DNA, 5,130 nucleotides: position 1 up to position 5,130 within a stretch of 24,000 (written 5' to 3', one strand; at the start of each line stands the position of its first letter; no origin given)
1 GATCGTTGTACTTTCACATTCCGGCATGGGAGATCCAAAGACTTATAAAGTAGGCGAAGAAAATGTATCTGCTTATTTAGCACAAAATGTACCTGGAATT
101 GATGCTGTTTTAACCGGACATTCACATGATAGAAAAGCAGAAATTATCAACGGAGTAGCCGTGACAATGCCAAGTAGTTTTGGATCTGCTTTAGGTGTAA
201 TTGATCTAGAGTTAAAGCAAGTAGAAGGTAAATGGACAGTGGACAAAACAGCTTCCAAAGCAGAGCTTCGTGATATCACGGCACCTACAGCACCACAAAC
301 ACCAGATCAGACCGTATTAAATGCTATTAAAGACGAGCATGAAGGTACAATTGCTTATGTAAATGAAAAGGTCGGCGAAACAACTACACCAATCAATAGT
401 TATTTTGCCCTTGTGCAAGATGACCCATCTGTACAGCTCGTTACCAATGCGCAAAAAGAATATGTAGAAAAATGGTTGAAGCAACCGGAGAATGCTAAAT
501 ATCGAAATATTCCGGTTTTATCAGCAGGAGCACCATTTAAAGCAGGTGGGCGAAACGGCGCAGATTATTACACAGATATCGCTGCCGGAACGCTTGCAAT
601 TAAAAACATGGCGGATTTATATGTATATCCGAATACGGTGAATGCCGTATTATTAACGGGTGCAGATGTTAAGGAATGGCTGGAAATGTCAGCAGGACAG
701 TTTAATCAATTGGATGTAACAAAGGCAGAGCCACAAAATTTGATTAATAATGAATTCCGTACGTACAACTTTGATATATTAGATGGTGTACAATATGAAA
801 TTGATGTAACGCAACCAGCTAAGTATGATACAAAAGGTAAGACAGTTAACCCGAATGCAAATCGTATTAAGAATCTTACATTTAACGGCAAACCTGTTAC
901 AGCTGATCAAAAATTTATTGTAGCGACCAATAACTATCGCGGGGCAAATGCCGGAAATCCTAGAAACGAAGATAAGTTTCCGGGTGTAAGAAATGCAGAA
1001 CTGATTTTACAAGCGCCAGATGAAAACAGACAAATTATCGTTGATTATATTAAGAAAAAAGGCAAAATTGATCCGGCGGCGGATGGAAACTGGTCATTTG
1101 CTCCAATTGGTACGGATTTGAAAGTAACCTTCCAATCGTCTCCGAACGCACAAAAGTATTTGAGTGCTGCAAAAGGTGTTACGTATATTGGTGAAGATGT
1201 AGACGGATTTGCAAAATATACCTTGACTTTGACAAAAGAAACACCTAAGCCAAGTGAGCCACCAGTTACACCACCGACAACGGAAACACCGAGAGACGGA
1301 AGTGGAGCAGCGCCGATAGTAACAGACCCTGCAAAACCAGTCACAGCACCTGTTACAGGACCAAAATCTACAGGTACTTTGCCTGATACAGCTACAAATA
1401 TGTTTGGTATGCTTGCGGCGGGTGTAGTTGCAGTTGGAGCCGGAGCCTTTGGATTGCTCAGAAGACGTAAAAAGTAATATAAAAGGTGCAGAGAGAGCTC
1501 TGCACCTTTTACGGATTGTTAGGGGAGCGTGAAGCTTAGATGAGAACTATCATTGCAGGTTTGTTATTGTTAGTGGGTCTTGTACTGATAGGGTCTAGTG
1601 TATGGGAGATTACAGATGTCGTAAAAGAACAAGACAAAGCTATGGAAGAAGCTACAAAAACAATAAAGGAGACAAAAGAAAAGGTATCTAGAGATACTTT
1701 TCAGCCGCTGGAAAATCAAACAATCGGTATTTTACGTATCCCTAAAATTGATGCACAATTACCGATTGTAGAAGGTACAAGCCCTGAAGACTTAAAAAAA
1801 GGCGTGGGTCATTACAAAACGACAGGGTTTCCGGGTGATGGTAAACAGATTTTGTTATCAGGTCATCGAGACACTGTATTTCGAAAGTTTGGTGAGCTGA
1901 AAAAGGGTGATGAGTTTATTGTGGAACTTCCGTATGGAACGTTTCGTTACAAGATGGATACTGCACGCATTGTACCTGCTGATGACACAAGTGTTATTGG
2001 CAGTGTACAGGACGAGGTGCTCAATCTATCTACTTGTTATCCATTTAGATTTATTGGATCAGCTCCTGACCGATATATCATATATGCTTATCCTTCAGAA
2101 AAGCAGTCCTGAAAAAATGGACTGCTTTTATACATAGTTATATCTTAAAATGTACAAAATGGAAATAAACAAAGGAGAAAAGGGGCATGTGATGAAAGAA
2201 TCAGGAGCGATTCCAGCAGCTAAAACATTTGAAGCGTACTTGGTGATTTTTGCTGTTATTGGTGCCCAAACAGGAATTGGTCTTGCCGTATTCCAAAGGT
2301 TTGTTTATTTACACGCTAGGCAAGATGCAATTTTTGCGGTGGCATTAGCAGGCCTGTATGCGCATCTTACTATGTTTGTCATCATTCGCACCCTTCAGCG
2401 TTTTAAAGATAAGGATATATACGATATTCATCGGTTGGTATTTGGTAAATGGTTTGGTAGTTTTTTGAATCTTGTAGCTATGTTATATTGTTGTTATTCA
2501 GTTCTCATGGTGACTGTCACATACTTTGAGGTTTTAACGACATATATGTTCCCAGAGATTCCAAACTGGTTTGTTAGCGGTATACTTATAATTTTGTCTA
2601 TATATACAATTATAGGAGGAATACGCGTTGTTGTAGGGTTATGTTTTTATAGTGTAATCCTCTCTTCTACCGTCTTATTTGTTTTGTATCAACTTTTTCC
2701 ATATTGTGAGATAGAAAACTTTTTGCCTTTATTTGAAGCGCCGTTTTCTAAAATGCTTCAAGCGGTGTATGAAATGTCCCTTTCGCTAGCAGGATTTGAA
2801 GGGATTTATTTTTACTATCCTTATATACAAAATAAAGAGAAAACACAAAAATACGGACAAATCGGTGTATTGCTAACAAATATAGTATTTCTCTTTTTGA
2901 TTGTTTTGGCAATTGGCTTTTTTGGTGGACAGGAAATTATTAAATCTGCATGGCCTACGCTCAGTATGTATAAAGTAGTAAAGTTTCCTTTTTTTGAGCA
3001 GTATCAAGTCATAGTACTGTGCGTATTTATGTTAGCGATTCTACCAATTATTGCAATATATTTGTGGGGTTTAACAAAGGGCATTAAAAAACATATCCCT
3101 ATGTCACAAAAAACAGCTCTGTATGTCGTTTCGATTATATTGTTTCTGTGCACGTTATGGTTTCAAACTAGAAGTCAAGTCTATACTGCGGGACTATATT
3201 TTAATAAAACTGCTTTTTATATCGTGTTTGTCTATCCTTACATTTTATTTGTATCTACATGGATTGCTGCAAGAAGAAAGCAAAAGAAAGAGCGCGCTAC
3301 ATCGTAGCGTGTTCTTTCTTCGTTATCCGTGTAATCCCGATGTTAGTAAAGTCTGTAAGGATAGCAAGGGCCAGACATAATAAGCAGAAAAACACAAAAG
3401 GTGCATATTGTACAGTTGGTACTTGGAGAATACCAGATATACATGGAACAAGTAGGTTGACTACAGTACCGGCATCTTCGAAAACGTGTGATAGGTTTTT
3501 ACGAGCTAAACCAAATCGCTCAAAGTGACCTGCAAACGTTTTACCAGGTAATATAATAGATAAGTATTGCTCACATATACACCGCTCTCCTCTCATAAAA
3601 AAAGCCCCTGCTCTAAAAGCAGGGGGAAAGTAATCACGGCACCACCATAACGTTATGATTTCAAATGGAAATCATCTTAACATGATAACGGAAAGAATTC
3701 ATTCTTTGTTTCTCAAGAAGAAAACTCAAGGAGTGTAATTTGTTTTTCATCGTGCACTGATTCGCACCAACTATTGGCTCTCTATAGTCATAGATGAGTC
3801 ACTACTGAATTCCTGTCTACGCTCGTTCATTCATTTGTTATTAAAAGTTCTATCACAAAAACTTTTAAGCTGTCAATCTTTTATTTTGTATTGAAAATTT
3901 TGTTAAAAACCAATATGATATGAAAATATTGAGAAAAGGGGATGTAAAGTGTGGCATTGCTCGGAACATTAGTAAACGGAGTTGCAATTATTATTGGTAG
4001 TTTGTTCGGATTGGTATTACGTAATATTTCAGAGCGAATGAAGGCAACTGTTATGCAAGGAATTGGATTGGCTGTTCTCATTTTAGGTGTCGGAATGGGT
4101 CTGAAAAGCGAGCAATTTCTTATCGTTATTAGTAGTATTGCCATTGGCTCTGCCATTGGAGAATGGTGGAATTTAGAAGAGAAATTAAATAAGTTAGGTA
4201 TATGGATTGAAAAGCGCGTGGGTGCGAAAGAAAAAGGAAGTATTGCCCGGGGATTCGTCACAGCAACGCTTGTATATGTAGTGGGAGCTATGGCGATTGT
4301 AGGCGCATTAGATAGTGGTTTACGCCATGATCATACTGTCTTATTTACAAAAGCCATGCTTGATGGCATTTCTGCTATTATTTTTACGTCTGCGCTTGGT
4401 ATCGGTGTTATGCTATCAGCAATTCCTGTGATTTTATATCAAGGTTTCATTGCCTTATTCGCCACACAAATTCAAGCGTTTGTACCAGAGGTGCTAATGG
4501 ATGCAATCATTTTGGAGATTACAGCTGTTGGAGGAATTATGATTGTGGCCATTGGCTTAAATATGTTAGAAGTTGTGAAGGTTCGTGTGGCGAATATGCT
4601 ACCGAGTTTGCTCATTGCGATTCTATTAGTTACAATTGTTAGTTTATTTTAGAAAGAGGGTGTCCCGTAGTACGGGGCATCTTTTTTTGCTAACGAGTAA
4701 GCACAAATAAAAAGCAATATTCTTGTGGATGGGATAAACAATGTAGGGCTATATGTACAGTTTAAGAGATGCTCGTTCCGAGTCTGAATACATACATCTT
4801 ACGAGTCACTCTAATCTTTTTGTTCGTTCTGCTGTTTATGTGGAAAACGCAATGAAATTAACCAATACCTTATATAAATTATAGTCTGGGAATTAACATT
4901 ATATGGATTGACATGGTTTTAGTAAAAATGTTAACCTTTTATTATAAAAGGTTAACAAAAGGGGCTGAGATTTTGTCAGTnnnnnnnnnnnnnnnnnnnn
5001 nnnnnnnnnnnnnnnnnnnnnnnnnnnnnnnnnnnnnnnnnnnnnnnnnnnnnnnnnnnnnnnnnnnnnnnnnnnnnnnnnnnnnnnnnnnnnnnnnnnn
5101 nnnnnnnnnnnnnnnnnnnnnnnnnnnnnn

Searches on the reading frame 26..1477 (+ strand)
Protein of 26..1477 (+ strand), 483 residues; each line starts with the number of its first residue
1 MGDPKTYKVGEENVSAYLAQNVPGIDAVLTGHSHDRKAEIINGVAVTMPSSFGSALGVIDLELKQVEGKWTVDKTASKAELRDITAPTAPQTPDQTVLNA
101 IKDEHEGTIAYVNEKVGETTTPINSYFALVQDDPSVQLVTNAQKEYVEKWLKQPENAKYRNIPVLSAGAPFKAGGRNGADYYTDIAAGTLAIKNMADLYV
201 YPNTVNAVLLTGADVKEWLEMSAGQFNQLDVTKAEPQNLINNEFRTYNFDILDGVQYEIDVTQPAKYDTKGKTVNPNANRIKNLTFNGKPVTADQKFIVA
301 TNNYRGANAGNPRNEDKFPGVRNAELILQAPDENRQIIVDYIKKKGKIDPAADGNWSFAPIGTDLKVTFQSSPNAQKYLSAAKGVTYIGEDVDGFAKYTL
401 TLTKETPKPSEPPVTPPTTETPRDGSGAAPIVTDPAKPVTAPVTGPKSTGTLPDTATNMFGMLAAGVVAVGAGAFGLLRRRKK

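Call 43: find_encoding_contigs(protein=window:26-1477:+, flank=10000, max_places=3)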
Protein window:26-1477:+ (483 aa): no gene with exactly this product is on record in the collection.

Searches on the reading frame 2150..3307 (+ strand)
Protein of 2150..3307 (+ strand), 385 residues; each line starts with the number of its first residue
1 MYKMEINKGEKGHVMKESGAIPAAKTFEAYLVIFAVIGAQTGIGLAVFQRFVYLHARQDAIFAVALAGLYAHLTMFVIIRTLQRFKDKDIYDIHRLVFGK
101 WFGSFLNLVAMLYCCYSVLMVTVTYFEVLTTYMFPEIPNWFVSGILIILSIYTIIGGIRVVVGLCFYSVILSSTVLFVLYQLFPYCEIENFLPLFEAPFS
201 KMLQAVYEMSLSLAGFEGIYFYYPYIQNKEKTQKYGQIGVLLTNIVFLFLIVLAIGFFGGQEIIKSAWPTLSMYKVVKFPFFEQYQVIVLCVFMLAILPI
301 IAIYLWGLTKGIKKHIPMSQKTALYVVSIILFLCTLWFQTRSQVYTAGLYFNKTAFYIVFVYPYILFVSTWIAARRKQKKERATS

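Call 46: find_encoding_contigs(protein=window:2150-3307:+, flank=10000, max_places=3)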
Protein window:2150-3307:+ (385 aa): no gene with exactly this product is on record in the collection.

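Call 67: search_protein_families(library=pfam, proteins=[window:2150-3307:+], max_evalue=0.001)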
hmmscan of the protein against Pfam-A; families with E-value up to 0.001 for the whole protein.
window:2150-3307:+ (385 aa): 1 family
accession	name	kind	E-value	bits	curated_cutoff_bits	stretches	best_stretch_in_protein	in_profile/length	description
PF03845.19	Spore_permease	-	1.7e-58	198.4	23.4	1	30-343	5-320/321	Spore germination protein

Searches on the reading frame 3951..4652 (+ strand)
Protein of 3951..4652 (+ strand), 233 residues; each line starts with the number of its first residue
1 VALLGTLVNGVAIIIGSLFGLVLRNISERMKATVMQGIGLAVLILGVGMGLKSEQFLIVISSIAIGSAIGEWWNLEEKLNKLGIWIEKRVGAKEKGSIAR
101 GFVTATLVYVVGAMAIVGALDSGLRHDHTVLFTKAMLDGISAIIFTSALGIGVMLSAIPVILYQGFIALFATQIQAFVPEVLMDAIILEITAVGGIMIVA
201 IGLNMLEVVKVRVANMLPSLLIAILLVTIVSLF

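Call 67: search_protein_families(library=pfam, proteins=[window:3951-4652:+], max_evalue=0.001)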
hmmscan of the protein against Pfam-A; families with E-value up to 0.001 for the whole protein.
window:3951-4652:+ (233 aa): 1 family
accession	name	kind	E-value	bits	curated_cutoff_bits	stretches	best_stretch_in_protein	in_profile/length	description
PF04474.17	DUF554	-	4.1e-78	262.2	25.1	1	4-227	1-219/220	Protein of unknown function (DUF554)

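Call 69: find_homologous_proteins(query=window:3951-4652:+, max_evalue=1e-60)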
Query window:3951-4652:+ (233 aa): 1912 proteins with E <= 1e-60 among 8000 candidates; the best 120 are listed.
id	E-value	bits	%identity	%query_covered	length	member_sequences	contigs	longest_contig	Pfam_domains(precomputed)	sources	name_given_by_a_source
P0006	4.9e-131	453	100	100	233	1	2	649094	PF04474.18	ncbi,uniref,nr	ncbi:DUF554 domain-containing protein [Ectobacillus antri]|uniref:DUF554 domain-containing protein n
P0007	1.2e-130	452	100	100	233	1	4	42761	PF04474.18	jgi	jgi:uncharacterized membrane protein YqgA involved in biofilm formation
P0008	1.7e-130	451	100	100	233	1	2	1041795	PF04474.18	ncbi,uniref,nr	ncbi:DUF554 domain-containing protein [Ectobacillus antri]|uniref:DUF554 domain-containing protein n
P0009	4.2e-130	450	100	100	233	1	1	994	PF04474.18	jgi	jgi:uncharacterized membrane protein YqgA involved in biofilm formation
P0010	3.5e-128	444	97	100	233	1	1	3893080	PF04474.18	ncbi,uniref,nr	ncbi:DUF554 domain-containing protein [Ectobacillus sp. JY-23]|uniref:DUF554 domain-containing prote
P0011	5.1e-101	355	74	100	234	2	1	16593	PF04474.18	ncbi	ncbi:MAG: DUF554 domain-containing protein [Ectobacillus sp.]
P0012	6.3e-101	354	74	99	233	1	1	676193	PF04474.18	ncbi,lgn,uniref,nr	ncbi:DUF554 domain-containing protein [Ectobacillus ponti]|uniref:DUF554 domain-containing protein n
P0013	4.9e-100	352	76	95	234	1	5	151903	PF04474.18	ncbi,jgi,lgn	jgi:uncharacterized membrane protein YqgA involved in biofilm formation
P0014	9.7e-100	351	76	94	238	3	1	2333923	PF04474.18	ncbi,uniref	ncbi:DUF554 domain-containing protein [Ectobacillus sp. sgz5001026]|uniref:DUF554 domain-containing 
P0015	6.0e-98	345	71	100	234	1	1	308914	PF04474.18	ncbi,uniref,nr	ncbi:DUF554 domain-containing protein [Bacillus sp. 165]|uniref:DUF554 domain-containing protein n=1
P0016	7.1e-97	341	74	100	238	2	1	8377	PF04474.18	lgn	-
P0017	5.3e-96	338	70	97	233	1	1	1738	PF04474.18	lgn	-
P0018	8.9e-95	334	72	99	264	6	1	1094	PF04474.18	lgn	-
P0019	9.0e-94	331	70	97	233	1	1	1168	PF04474.18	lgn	-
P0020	2.5e-93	330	68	100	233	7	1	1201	PF04474.18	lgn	-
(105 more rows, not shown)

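Call 70: find_encoding_contigs(protein=P0010, flank=10000, max_places=1)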
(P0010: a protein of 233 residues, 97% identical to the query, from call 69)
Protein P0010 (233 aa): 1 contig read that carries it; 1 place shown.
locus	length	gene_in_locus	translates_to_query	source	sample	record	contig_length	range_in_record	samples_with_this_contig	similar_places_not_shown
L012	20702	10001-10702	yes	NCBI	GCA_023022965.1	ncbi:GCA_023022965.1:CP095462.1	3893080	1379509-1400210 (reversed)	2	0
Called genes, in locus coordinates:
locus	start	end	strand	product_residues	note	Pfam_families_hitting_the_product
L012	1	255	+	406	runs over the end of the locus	PF01960:ArgJ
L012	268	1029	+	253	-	PF00696:AA_kinase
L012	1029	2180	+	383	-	PF00202:Aminotran_3, PF00155:Aminotran_1_2 (weak)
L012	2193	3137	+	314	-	PF02729:OTCace_N, PF00185:OTCace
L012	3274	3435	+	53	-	-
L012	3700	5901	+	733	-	PF00149:Metallophos, PF02872:5_nucleotid_C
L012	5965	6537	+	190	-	PF04203:Sortase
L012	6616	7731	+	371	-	PF03845:Spore_permease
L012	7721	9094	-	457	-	PF03553:Na_H_antiporter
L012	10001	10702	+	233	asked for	PF04474:DUF554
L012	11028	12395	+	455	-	PF00202:Aminotran_3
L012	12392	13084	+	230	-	PF01656:CbiA, PF13500:AAA_26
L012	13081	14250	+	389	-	PF00155:Aminotran_1_2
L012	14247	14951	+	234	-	PF02230:Abhydrolase_2 (faint), PF06821:Ser_hydrolase (faint), PF12697:Abhydrolase_6, PF00561:Abhydrolase_1, PF12146:Hydrolase_4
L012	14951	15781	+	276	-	PF00891:Methyltransf_2, PF01209:Ubie_methyltran, PF05401:NodS, PF13489:Methyltransf_23, PF05175:MTS, PF13847:Methyltransf_31, PF08241:Methyltransf_11, PF08242:Methyltransf_12, +2 more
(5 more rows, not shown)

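Call 71: find_encoding_contigs(protein=P0014, flank=10000, max_places=1)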
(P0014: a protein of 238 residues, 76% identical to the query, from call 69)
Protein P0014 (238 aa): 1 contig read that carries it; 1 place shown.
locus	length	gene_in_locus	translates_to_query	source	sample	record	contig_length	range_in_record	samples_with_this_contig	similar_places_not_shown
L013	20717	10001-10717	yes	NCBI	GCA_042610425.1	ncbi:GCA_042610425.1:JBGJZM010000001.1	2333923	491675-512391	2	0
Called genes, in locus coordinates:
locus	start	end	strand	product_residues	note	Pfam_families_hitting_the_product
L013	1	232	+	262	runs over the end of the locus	PF00106:adh_short, PF08659:KR, PF13561:adh_short_C2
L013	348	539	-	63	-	PF14164:YqzH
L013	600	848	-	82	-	-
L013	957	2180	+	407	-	PF01960:ArgJ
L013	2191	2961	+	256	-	PF00696:AA_kinase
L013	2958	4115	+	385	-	PF00202:Aminotran_3, PF00155:Aminotran_1_2 (weak)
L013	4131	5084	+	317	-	PF02729:OTCace_N, PF00185:OTCace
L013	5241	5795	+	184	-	PF09835:DUF2062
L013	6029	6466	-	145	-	PF22381:Staph_reg_Sar_Rot, PF01047:MarR, PF12802:MarR_2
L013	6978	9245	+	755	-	PF00149:Metallophos, PF02872:5_nucleotid_C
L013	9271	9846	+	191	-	PF04203:Sortase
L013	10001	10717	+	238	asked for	PF04474:DUF554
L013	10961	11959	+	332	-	PF04055:Radical_SAM, PF06968:BATS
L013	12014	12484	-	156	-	PF00885:DMRL_synthase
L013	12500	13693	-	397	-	PF00926:DHBP_synthase, PF00925:GTP_cyclohydro2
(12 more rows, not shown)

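Call 72: find_encoding_contigs(protein=P0012, flank=10000, max_places=1)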
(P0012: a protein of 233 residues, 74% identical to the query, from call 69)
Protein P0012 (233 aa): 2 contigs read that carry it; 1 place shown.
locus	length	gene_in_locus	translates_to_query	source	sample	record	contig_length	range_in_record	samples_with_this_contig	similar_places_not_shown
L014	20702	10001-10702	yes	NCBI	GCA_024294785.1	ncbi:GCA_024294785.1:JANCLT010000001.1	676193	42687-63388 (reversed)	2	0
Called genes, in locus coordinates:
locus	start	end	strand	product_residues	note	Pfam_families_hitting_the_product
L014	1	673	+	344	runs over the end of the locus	PF01118:Semialdhyde_dh, PF22698:Semialdhyde_dhC_1, PF02774:Semialdhyde_dhC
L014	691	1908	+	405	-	PF01960:ArgJ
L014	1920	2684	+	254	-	PF00696:AA_kinase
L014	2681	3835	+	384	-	PF00202:Aminotran_3, PF00155:Aminotran_1_2 (faint)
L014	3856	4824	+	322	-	PF02729:OTCace_N, PF00185:OTCace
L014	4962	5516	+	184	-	PF09835:DUF2062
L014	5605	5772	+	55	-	-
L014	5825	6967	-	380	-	PF09587:PGA_cap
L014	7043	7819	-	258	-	PF00657:Lipase_GDSL, PF13472:Lipase_GDSL_2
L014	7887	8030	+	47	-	-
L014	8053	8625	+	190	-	PF04203:Sortase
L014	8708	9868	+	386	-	PF03845:Spore_permease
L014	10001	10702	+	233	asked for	PF04474:DUF554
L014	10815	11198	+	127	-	-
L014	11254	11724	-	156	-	PF00885:DMRL_synthase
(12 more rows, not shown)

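Call 91: find_encoding_contigs(protein=P0013, flank=10000, max_places=2)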
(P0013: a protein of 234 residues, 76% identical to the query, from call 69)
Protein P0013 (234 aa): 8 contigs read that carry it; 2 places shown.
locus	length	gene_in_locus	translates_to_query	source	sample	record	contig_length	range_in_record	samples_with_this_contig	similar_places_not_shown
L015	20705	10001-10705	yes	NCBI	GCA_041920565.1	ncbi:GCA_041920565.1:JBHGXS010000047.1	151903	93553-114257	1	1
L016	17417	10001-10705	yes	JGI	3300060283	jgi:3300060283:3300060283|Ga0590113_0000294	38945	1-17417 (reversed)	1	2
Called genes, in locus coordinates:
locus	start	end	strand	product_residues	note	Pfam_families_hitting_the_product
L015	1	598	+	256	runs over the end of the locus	PF00696:AA_kinase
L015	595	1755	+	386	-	PF00202:Aminotran_3, PF00155:Aminotran_1_2 (weak)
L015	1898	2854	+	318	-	PF02729:OTCace_N, PF00185:OTCace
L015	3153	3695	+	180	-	PF09835:DUF2062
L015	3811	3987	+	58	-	-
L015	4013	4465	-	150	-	PF01047:MarR, PF12802:MarR_2, PF22381:Staph_reg_Sar_Rot, PF13601:HTH_34 (faint)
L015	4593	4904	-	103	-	PF01906:YbjQ_1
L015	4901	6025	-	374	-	PF09587:PGA_cap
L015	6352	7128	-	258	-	PF00657:Lipase_GDSL, PF13472:Lipase_GDSL_2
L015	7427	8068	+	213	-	PF04203:Sortase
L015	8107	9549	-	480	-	PF03553:Na_H_antiporter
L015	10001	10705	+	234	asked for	PF04474:DUF554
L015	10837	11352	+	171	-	-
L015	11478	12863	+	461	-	PF00202:Aminotran_3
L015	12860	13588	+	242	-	PF01656:CbiA (weak), PF13500:AAA_26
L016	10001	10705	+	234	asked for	PF04474:DUF554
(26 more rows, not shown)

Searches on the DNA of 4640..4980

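Call 84: search_rna_families(source=window, start=4640, end=4980, threshold=evalue, max_evalue=1)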
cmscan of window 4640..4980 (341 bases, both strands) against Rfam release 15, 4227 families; matches with E-value up to 1: 1.
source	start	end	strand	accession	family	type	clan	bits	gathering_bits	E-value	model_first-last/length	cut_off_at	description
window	4640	4690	+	RF02637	EF0408_EF0409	Gene; sRNA;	-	14.9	440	0.09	361-412/412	5'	Enterococcus sRNA EF0408_EF0409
